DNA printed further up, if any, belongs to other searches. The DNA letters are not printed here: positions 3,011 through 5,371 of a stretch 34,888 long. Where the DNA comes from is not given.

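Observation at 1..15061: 15-kb single-strand glycan-utilisation locus without SusC/D or ABC transport components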

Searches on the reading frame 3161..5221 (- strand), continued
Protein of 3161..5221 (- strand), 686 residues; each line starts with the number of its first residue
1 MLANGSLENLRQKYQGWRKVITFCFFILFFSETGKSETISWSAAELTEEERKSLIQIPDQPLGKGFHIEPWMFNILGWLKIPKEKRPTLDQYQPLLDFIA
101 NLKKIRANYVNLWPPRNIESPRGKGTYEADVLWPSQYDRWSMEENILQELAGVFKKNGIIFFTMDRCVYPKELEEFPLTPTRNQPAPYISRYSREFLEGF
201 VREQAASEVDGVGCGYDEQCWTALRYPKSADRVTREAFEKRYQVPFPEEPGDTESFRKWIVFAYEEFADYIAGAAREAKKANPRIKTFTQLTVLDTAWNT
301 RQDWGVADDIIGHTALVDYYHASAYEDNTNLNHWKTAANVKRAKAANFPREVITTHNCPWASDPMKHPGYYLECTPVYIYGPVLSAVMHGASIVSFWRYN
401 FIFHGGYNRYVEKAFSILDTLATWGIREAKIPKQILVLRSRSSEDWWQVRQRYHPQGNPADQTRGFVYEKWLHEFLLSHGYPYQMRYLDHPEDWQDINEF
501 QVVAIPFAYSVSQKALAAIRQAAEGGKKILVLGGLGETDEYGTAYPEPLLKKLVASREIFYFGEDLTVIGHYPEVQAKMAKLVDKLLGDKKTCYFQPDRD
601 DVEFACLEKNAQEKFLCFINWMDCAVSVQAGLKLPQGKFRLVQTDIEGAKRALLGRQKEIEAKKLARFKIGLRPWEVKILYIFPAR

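Call 36: fold_search(model_id=the predicted structure, library=pdb)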
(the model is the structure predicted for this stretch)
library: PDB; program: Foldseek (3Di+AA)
matches with E <= 10: 1500; with E <= 0.001: 344
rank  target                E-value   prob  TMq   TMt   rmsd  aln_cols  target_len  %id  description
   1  7omi_BBB              1.4e-17  1.00  0.60  0.62   8.0       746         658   11  Bs164 in complex with mannocyclophellitol epoxide (released 2022-02-02)
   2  7omi_FFF              1.4e-17  1.00  0.60  0.62   7.6       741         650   10  Bs164 in complex with mannocyclophellitol epoxide (released 2022-02-02)
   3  6t6g_FFF              1.7e-17  1.00  0.60  0.63   7.5       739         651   10  Bacteroides salyersiae GH164 beta-mannosidase in complex with noeuromycin (released 2020-01-01)
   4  7omi_CCC              2.0e-17  1.00  0.60  0.63   7.4       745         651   10  Bs164 in complex with mannocyclophellitol epoxide (released 2022-02-02)
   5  7omi_DDD              3.0e-17  1.00  0.60  0.63   7.5       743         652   10  Bs164 in complex with mannocyclophellitol epoxide (released 2022-02-02)
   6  6t6g_EEE              3.3e-17  1.00  0.60  0.63   7.5       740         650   10  Bacteroides salyersiae GH164 beta-mannosidase in complex with noeuromycin (released 2020-01-01)
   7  6t7g_CCC              3.9e-17  1.00  0.60  0.63   7.7       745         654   10  Bacteroides salyersiae GH164 beta-mannosidase in complex with mannoimidazole (released 2019-12-25)
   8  6t5o_CCC              3.9e-17  1.00  0.59  0.62   7.3       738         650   10  Bacteroides salyersiae GH164 beta-mannosidase (released 2020-01-01)
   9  6t6g_BBB              3.9e-17  1.00  0.59  0.62   7.5       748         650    9  Bacteroides salyersiae GH164 beta-mannosidase in complex with noeuromycin (released 2020-01-01)
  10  6t7g_EEE              4.2e-17  1.00  0.61  0.64   7.5       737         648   10  Bacteroides salyersiae GH164 beta-mannosidase in complex with mannoimidazole (released 2019-12-25)
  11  6t6g_AAA              4.4e-17  1.00  0.60  0.62   7.3       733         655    9  Bacteroides salyersiae GH164 beta-mannosidase in complex with noeuromycin (released 2020-01-01)
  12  7omi_AAA              4.6e-17  1.00  0.59  0.60   7.2       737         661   10  Bs164 in complex with mannocyclophellitol epoxide (released 2022-02-02)
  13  6t7g_BBB              5.2e-17  1.00  0.60  0.63   7.4       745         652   10  Bacteroides salyersiae GH164 beta-mannosidase in complex with mannoimidazole (released 2019-12-25)
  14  6t6g_DDD              6.5e-17  1.00  0.60  0.63   7.9       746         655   10  Bacteroides salyersiae GH164 beta-mannosidase in complex with noeuromycin (released 2020-01-01)
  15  6t5o_DDD              7.3e-17  1.00  0.60  0.63   8.1       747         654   10  Bacteroides salyersiae GH164 beta-mannosidase (released 2020-01-01)
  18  6t5o_AAA              8.6e-17  1.00  0.58  0.60   7.2       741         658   10  Bacteroides salyersiae GH164 beta-mannosidase (released 2020-01-01)
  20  6t5o_BBB              1.2e-16  1.00  0.60  0.63   7.5       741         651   10  Bacteroides salyersiae GH164 beta-mannosidase (released 2020-01-01)
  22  5xb7_B                1.3e-16  1.00  0.58  0.58   7.7       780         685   11  GH42 alpha-L-arabinopyranosidase from Bifidobacterium animalis subsp. lactis Bl-04 (released 2017-11-01)
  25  5xb7_D                1.5e-16  1.00  0.57  0.58   7.6       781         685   10  GH42 alpha-L-arabinopyranosidase from Bifidobacterium animalis subsp. lactis Bl-04 (released 2017-11-01)
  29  5e9a_B                2.0e-16  1.00  0.59  0.59   7.3       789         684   13  Crystal structure analysis of the cold-adamped beta-galactosidase from Rahnella sp. R3 (released 2016-10-26)
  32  6t5o_FFF              2.2e-16  1.00  0.61  0.63   7.4       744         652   10  Bacteroides salyersiae GH164 beta-mannosidase (released 2020-01-01)
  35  5xb7_F                2.8e-16  1.00  0.58  0.57   7.5       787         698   10  GH42 alpha-L-arabinopyranosidase from Bifidobacterium animalis subsp. lactis Bl-04 (released 2017-11-01)
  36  5xb7_C                2.8e-16  1.00  0.58  0.58   7.4       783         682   11  GH42 alpha-L-arabinopyranosidase from Bifidobacterium animalis subsp. lactis Bl-04 (released 2017-11-01)
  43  5xb7_E                4.4e-16  1.00  0.57  0.57   7.8       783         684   10  GH42 alpha-L-arabinopyranosidase from Bifidobacterium animalis subsp. lactis Bl-04 (released 2017-11-01)
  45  5e9a_A                5.2e-16  1.00  0.59  0.59   7.5       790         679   13  Crystal structure analysis of the cold-adamped beta-galactosidase from Rahnella sp. R3 (released 2016-10-26)
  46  5xb7_A                5.4e-16  1.00  0.59  0.59   7.3       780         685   11  GH42 alpha-L-arabinopyranosidase from Bifidobacterium animalis subsp. lactis Bl-04 (released 2017-11-01)
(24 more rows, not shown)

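Call 39: find_related_loci(query=A1, collection=genome_contigs, flank=10000)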
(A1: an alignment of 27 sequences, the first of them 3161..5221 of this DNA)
Query A1 (686 aa) in genome_contigs; peptide patterns used: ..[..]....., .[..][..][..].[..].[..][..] (x = any residue, [..] = any of these).
92 stretches matched a pattern; 49 encode a relative of the query (tblastn E <= 1e-3); 43 distinct loci.
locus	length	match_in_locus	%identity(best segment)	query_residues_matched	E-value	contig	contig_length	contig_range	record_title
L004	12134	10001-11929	54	46-685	0e+0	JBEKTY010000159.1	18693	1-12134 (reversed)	MAG: Thermoguttaceae bacterium isolate SPRUCE 569 SPRUCE_569_159, whole genome shotgun sequence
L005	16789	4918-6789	54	60-682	0e+0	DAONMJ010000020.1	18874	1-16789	MAG TPA_asm: bacterium isolate AMR_MDS_3664 NODE_2484_length_18874_cov_7.096604, whole genome shotgun sequence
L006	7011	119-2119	46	23-684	0e+0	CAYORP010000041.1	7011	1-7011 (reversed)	MAG TPA_asm: uncultured bacterium isolate SRP067234_co1_253 genome assembly, contig: k99_506773, whole genome shotgun se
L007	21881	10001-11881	45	56-685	0e+0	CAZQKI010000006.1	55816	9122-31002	MAG TPA_asm: uncultured Lentisphaerales bacterium isolate SRP272421_co1_165 genome assembly, contig: NODE_889_length_558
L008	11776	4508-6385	46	56-684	0e+0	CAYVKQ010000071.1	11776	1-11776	MAG TPA_asm: uncultured Lentisphaerales bacterium isolate SRP192927_co6_47 genome assembly, contig: NODE_13630_length_11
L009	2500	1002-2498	56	50-543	0e+0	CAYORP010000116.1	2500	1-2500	MAG TPA_asm: uncultured bacterium isolate SRP067234_co1_253 genome assembly, contig: k99_258264, whole genome shotgun se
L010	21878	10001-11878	45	65-682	0e+0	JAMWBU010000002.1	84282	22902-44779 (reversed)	MAG: Candidatus Omnitrophota bacterium isolate DG_1_6.bins.57.Tibet NODE_227_length_84282_cov_1.275622, whole genome sho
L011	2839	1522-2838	55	33-469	2e-168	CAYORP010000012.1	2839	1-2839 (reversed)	MAG TPA_asm: uncultured bacterium isolate SRP067234_co1_253 genome assembly, contig: k99_109006, whole genome shotgun se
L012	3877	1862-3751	38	64-684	1e-143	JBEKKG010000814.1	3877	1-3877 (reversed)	MAG: Planctomycetota bacterium isolate SPRUCE 341 SPRUCE_341_814, whole genome shotgun sequence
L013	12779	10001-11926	36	64-686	3e-127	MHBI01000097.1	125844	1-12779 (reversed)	MAG: Lentisphaerae bacterium GWF2_50_93 gwf2_scaffold_677, whole genome shotgun sequence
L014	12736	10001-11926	35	64-686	6e-127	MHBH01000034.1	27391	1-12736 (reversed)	MAG: Lentisphaerae bacterium GWF2_49_21 gwf2_scaffold_2130, whole genome shotgun sequence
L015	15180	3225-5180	34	64-682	2e-116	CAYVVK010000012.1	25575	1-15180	MAG TPA_asm: uncultured Phaeodactylibacter sp. isolate SRP141376_co3_35 genome assembly, contig: NODE_5091_length_25575_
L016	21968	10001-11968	34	58-683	3e-114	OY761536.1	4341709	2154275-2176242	MAG: Victivallaceae bacterium isolate e353ef71-700a-4510-b67c-5bed4426050c genome assembly, chromosome: 1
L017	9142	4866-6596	32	102-682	1e-84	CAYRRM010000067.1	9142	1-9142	MAG TPA_asm: uncultured Lentisphaera sp. isolate binchicken_co14_242 genome assembly, contig: NODE_8699_length_9142_cov_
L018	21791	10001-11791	27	58-683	9e-71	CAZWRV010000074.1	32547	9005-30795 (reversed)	MAG TPA_asm: uncultured Victivallaceae bacterium isolate binchicken_co135_207 genome assembly, contig: NODE_2557_length_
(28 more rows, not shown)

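Call 44: search_protein_families(library=pfam, proteins=[L010:65-1519:+, L010:1737-2831:+, L010:2725-3831:+, L010:4259-5347:+, L010:16653-17549:+, L010:17657-19312:-, L010:20132-20749:-, L010:20733-21764:-, L005:8726-9922:+, L005:12872-15961:+], max_evalue=0.001)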
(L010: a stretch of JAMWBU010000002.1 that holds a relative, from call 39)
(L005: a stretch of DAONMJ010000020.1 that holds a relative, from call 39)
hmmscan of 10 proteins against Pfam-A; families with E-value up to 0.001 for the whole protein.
L010:65-1519:+ (484 aa): 3 families
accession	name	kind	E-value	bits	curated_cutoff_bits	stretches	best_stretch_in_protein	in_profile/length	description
PF22521.2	HypF_C_2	-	6.6e-81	272.1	27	1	229-475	1-241/241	Carbamoyltransferase, Kae1-like Domain, second subdomain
PF17788.7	HypF_C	-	1.7e-27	96.4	23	1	120-219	3-99/99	HypF Kae1-like domain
PF01300.24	Sua5_yciO_yrdC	-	2e-16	60.5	25.1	1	3-104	81-177/178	Telomere recombination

L010:1737-2831:+ (364 aa): 1 family
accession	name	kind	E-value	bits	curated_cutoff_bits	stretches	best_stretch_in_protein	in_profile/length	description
PF01924.21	HypD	-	2.8e-140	467.9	25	1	13-363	3-351/351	Hydrogenase formation hypA family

L010:2725-3831:+ (368 aa): 2 families
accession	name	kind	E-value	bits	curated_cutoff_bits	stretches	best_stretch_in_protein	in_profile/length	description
PF02769.27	AIRS_C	-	6.2e-24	85.4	23.1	1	194-345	1-154/156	AIR synthase related protein, C-terminal domain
PF00586.29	AIRS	-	2e-22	80.1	24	1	71-181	3-111/112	AIR synthase related protein, N-terminal domain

L010:4259-5347:+ (362 aa): 6 families
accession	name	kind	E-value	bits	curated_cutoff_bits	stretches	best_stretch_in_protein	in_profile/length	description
PF13407.12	Peripla_BP_4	-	1.2e-21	77.9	35.1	1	96-341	1-254/258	Periplasmic binding protein domain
PF00532.27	Peripla_BP_1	-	1.3e-17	64.6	22.2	1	96-341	4-261/281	Periplasmic binding proteins and sugar binding domain of LacI family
PF00392.27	GntR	-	1.3e-17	63.7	27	1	10-70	4-64/64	Bacterial regulatory proteins, gntR family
PF13377.12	Peripla_BP_3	-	4.3e-15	56.6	26.5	1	205-347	2-151/167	Periplasmic binding protein-like domain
PF08279.18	HTH_11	-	1.4e-05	25.4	25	1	35-67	20-53/55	HTH domain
PF14502.12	HTH_41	-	3.5e-05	23.6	25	1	25-61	1-37/48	Helix-turn-helix domain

L010:16653-17549:+ (298 aa): 10 families
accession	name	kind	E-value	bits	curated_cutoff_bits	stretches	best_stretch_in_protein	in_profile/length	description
PF12146.15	Hydrolase_4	-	7.5e-17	61.9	27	2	83-174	6-93/239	Serine aminopeptidase, S33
PF00561.26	Abhydrolase_1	-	2.2e-13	50.9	25.8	2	82-194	1-111/245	alpha/beta hydrolase fold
PF20408.4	Abhydrolase_11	-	1.6e-08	35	27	0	83-185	4-106/193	Alpha/beta hydrolase domain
PF00326.27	Peptidase_S9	-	1.1e-07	32.1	22.6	1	139-297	46-210/213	Prolyl oligopeptidase family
PF12697.13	Abhydrolase_6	-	1e-06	30.1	26.3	1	84-194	1-94/217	Alpha/beta hydrolase family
PF02129.25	Peptidase_S15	-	1.2e-05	25.5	23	0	214-276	203-260/262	X-Pro dipeptidyl-peptidase (S15 family)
PF05448.18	AXE1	-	3.8e-05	23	21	0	140-278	159-305/321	Acetyl xylan esterase (AXE1)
PF01738.24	DLH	-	5e-05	23.4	21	0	230-278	137-188/217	Dienelactone hydrolase family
PF20434.5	BD-FAE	-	7.6e-05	22.8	26.8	0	73-165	5-97/215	BD-FAE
PF08538.16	DUF1749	-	0.00016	21.3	24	0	58-170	8-118/299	Protein of unknown function (DUF1749)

L010:17657-19312:- (551 aa): 0 families

L010:20132-20749:- (205 aa): 1 family
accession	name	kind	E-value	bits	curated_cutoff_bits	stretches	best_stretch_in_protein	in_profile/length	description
PF01966.28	HD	-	8.1e-05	23.3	22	1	56-171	2-111/116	HD domain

L010:20733-21764:- (343 aa): 2 families
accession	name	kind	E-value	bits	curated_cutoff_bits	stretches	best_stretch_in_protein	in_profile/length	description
PF17680.6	FlgO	-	2.7e-07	31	22.6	1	44-161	18-129/130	FlgO protein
PF03783.19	CsgG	-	4.1e-06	26.7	20.8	1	83-127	54-97/210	Curli production assembly/transport component CsgG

L005:8726-9922:+ (398 aa): 0 families

L005:12872-15961:+ (1029 aa): 0 families

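Call 79: search_solved_structures(query=A1, max_evalue=1)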
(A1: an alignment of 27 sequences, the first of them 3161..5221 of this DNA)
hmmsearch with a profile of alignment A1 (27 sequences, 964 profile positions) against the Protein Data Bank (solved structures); distinct sequences matched with E-value up to 1: 0.

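Call 85: search_protein_families(library=pfam, alignment_id=A4, max_evalue=0.00001)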
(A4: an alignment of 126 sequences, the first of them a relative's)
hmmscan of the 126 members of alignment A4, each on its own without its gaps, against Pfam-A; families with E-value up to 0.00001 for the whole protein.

A. member 1, L004:9-1145:+ (379 aa): 1 family
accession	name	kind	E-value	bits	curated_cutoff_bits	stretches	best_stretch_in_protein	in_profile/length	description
PF06452.16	CBM9_1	-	7.4e-06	26.4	23.4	0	302-357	118-171/185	Carbohydrate family 9 binding domain-like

B. families by the number of members that match (of 126 scanned): 127 families (the first 25 are shown)
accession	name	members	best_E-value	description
PF13377.12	Peripla_BP_3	8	4.1e-36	Periplasmic binding protein-like domain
PF13407.12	Peripla_BP_4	7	4.7e-24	Periplasmic binding protein domain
PF00532.27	Peripla_BP_1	7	2.9e-21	Periplasmic binding proteins and sugar binding domain of LacI family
PF00392.27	GntR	6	1.1e-21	Bacterial regulatory proteins, gntR family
PF05343.19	Peptidase_M42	4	4e-83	M42 glutamyl aminopeptidase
PF00534.26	Glycos_transf_1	4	5.9e-33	Glycosyl transferases group 1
PF13692.12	Glyco_trans_1_4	4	1.3e-30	Glycosyl transferases group 1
PF00326.27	Peptidase_S9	4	1.4e-10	Prolyl oligopeptidase family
PF01546.33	Peptidase_M20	4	2.8e-10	Peptidase family M20/M25/M40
PF16363.11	GDP_Man_Dehyd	3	6.2e-154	GDP-mannose 4,6 dehydratase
PF01370.27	Epimerase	3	4.3e-79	NAD dependent epimerase/dehydratase family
PF05448.18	AXE1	3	3.2e-39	Acetyl xylan esterase (AXE1)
PF01408.29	GFO_IDH_MocA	3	4.8e-23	Oxidoreductase family, NAD-binding Rossmann fold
PF01208.23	URO-D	3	6.8e-17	Uroporphyrinogen decarboxylase (URO-D)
PF04932.20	Wzy_C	3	1.2e-16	O-Antigen ligase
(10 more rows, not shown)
